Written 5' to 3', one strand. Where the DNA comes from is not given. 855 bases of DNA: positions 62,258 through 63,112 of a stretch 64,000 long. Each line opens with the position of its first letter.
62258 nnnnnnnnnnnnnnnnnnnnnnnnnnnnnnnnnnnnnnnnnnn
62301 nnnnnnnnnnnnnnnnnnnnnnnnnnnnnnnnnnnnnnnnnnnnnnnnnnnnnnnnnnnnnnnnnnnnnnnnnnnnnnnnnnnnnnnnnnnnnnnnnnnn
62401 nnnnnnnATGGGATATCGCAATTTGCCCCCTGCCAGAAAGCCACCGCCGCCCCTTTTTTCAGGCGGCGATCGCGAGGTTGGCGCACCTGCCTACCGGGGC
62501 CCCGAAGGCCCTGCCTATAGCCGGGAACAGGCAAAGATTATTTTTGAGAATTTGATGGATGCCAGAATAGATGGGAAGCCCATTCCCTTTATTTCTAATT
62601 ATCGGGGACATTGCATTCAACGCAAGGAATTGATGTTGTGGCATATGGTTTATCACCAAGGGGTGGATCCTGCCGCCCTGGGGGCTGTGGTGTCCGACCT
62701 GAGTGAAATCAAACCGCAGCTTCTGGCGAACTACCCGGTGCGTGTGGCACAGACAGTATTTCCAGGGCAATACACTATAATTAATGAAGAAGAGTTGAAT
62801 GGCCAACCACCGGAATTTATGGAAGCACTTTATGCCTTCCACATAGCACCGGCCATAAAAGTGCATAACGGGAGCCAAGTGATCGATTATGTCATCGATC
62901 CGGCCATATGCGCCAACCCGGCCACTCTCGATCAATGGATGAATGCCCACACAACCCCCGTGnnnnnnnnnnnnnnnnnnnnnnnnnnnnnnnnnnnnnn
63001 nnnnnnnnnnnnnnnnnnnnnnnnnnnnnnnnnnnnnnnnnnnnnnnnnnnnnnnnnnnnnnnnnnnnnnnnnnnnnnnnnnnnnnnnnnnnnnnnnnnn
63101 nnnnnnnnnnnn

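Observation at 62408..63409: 333-aa protein with a protein-glutaminase-like Cys/His/Asp triad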

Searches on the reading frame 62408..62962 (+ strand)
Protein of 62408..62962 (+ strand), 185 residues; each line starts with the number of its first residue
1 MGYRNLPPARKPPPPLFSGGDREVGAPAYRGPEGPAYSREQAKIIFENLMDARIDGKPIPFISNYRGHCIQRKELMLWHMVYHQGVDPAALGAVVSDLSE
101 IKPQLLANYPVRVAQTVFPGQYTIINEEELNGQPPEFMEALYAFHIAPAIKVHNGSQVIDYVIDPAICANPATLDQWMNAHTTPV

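Call 51: find_related_loci(query=A5, collection=metagenome_contigs, flank=6000)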
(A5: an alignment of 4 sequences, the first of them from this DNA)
Query A5 (185 aa) in metagenome_contigs; peptide patterns used: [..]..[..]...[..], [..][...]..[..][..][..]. (x = any residue, [..] = any of these).
600 stretches matched a pattern, but none encodes a relative of the query by tblastn (E <= 1e-3).
